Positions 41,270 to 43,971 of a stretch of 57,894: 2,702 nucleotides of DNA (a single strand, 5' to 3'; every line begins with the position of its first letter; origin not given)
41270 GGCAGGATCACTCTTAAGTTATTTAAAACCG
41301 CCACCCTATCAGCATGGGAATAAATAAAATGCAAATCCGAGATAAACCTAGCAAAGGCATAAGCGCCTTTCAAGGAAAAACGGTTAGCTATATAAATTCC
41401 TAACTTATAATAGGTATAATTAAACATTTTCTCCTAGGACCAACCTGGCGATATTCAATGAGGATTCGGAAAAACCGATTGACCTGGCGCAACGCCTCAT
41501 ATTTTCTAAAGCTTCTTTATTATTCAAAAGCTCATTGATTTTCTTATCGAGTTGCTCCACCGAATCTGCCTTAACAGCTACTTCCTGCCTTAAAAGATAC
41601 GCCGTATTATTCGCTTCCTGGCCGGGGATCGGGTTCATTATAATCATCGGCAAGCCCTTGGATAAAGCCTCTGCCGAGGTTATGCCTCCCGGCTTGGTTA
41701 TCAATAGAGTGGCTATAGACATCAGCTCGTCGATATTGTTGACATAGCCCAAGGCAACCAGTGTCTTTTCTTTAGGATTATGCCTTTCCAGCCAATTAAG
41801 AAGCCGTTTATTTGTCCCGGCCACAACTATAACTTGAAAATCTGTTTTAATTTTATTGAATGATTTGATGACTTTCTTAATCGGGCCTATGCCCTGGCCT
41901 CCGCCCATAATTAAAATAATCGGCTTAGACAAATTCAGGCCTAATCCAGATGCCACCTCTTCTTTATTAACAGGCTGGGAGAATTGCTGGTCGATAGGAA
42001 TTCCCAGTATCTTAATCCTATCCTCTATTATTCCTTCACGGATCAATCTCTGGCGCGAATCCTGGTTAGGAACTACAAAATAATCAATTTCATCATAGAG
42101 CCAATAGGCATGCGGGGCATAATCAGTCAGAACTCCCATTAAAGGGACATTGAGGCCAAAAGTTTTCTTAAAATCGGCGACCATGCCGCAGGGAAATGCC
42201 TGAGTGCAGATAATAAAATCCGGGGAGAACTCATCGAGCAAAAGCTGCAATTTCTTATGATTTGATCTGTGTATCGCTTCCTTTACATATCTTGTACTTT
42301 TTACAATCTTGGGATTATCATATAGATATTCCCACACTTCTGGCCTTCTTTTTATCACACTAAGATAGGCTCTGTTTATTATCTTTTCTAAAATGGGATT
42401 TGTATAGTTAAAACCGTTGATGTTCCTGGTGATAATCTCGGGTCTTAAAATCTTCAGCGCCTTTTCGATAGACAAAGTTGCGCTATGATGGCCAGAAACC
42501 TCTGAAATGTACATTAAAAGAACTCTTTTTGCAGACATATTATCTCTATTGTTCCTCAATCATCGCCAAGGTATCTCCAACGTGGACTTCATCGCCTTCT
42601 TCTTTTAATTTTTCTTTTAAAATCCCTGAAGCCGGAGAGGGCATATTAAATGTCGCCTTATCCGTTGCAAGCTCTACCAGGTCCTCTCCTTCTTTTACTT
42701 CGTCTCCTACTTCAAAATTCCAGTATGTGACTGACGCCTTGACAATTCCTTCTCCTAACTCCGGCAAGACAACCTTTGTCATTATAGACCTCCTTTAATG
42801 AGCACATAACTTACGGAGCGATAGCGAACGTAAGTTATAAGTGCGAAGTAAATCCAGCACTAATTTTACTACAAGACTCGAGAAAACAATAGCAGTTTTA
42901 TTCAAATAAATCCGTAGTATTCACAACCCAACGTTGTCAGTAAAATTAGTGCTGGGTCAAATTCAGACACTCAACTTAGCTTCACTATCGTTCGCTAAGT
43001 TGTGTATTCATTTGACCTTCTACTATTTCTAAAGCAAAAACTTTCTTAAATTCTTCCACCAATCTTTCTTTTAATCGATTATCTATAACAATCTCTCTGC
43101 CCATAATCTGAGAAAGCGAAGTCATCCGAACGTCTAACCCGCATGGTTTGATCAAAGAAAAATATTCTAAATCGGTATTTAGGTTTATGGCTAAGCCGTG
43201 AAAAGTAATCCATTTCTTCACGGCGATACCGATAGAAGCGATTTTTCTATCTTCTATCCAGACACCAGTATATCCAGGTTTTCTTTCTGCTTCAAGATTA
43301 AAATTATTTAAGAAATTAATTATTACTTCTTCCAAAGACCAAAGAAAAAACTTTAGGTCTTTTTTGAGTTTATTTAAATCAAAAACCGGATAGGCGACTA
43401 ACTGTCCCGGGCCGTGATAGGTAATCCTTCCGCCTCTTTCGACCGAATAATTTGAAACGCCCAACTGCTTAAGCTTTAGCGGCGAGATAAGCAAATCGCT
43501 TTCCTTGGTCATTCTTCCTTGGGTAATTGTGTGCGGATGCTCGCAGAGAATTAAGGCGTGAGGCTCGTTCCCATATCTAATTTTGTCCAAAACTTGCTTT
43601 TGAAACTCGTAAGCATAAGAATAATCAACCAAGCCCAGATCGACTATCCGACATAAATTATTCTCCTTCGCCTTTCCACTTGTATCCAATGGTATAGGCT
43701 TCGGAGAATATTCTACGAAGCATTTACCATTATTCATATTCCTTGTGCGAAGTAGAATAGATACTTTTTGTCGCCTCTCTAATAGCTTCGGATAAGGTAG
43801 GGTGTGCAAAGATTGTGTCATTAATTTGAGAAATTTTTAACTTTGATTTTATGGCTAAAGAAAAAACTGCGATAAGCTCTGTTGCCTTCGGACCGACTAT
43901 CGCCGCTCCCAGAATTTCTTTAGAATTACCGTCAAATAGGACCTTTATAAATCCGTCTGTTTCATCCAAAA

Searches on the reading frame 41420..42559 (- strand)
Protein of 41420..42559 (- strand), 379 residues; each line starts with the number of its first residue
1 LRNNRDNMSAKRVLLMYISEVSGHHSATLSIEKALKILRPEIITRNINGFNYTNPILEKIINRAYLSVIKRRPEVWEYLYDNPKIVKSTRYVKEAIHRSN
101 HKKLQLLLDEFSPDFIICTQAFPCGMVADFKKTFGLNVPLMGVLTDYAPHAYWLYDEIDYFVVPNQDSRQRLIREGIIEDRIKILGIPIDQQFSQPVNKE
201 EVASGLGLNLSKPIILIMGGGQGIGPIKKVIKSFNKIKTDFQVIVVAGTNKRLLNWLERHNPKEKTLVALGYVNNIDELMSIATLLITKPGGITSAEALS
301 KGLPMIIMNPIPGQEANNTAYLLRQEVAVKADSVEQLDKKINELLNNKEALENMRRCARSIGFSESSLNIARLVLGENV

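Call 6: search_protein_families(library=pfam, proteins=[window:41420-42559:-])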
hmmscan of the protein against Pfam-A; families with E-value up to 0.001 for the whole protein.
window:41420-42559:- (379 aa): 5 families
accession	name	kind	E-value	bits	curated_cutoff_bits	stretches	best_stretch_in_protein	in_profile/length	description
PF06925.17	MGDG_synth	-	2.2e-25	90.1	25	1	24-189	1-169/169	Monogalactosyldiacylglycerol (MGDG) synthase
PF00534.26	Glycos_transf_1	-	1.5e-13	51.1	26.4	1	204-359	7-170/172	Glycosyl transferases group 1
PF04101.22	Glyco_tran_28_C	-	6e-12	46.4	22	1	214-358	1-154/166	Glycosyltransferase family 28 C-terminal domain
PF02350.25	Epimerase_2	-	2e-08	33.9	30.6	1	160-372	125-344/347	UDP-N-acetylglucosamine 2-epimerase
PF13692.12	Glyco_trans_1_4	-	1.4e-05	25.8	27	1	229-347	19-142/142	Glycosyl transferases group 1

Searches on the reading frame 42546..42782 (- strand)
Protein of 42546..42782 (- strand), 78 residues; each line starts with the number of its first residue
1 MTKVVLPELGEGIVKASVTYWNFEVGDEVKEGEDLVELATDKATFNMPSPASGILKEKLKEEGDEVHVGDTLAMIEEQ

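Call 65: find_encoding_contigs(protein=window:42546-42782:-, flank=10000, max_places=10)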
Protein window:42546-42782:- (78 aa): 11 contigs read that carry it; 9 places shown.
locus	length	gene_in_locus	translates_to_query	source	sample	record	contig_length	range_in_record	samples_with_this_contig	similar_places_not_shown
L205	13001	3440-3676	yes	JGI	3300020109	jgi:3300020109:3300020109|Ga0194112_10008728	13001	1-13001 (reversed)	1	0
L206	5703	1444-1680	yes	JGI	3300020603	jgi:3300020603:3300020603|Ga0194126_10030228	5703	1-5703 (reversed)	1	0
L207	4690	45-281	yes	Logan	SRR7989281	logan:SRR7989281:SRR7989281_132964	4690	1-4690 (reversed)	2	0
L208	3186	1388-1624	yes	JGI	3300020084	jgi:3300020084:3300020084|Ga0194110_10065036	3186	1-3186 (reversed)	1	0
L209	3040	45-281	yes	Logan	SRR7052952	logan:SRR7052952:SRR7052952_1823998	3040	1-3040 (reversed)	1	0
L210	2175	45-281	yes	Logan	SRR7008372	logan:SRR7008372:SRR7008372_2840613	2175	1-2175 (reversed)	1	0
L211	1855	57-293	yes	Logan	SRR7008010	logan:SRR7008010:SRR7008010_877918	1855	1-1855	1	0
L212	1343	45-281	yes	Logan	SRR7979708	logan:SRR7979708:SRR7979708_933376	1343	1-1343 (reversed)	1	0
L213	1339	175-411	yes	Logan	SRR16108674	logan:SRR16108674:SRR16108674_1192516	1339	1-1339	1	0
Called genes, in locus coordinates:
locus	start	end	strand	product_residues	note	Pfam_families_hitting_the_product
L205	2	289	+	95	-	?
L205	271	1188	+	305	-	PF00056:Ldh_1_N, PF03721:UDPG_MGDP_dh_N (weak), PF02866:Ldh_1_C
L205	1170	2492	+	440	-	PF00890:FAD_binding_2 (weak), PF01134:GIDA, PF01266:DAO (weak), PF07992:Pyr_redox_2, PF12831:FAD_oxidored, PF13738:Pyr_redox_3, PF00070:Pyr_redox, PF02852:Pyr_redox_dim, +4 more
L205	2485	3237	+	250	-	PF21948:LplA-B_cat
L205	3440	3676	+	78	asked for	PF00364:Biotin_lipoyl, PF25917:BSH_RND (faint), PF25919:BSH_CusB (weak)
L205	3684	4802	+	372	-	PF06925:MGDG_synth, PF13692:Glyco_trans_1_4 (faint), PF02350:Epimerase_2, PF00534:Glycos_transf_1, PF04101:Glyco_tran_28_C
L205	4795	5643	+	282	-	PF03279:Lip_A_acyltrans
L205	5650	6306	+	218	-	PF00535:Glycos_transf_2, PF13641:Glyco_tranf_2_3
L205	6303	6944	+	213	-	PF01135:PCMT, PF00398:RrnaAD (weak), PF13847:Methyltransf_31, PF08241:Methyltransf_11 (weak), PF13649:Methyltransf_25 (weak)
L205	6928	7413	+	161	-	PF06695:Sm_multidrug_ex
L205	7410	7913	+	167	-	PF02572:CobA_CobO_BtuR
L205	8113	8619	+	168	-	PF20221:DUF6580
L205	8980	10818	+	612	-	PF07715:Plug, PF00593:TonB_dep_Rec_b-barrel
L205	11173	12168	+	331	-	PF04055:Radical_SAM, PF13186:SPASM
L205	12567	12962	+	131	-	PF05635:23S_rRNA_IVP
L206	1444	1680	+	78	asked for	PF00364:Biotin_lipoyl, PF25917:BSH_RND (faint), PF25919:BSH_CusB (weak)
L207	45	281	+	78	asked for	PF00364:Biotin_lipoyl, PF25917:BSH_RND (faint), PF25919:BSH_CusB (weak)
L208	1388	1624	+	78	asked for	PF00364:Biotin_lipoyl, PF25917:BSH_RND (faint), PF25919:BSH_CusB (weak)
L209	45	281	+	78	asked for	PF00364:Biotin_lipoyl, PF25917:BSH_RND (faint), PF25919:BSH_CusB (weak)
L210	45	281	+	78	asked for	PF00364:Biotin_lipoyl, PF25917:BSH_RND (faint), PF25919:BSH_CusB (weak)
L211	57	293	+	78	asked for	PF00364:Biotin_lipoyl, PF25917:BSH_RND (faint), PF25919:BSH_CusB (weak)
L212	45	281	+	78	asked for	PF00364:Biotin_lipoyl, PF25917:BSH_RND (faint), PF25919:BSH_CusB (weak)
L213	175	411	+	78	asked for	PF00364:Biotin_lipoyl, PF25917:BSH_RND (faint), PF25919:BSH_CusB (weak)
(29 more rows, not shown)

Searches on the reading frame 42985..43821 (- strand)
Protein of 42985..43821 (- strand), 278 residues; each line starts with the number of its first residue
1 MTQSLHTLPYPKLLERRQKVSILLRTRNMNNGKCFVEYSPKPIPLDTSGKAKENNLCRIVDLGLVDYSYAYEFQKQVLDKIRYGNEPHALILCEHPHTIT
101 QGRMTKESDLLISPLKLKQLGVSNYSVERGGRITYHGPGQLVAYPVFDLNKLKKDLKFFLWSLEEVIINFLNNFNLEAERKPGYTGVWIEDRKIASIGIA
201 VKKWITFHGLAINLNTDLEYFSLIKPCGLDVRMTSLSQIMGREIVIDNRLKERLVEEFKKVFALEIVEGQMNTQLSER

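Call 6: search_protein_families(library=pfam, proteins=[window:42985-43821:-])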
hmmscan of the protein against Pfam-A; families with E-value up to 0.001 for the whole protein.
window:42985-43821:- (278 aa): 1 family
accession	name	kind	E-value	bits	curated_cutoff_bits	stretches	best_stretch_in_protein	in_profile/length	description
PF21948.1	LplA-B_cat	-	2e-45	155.7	27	1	66-259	1-200/200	Lipoyl protein ligase A/B catalytic domain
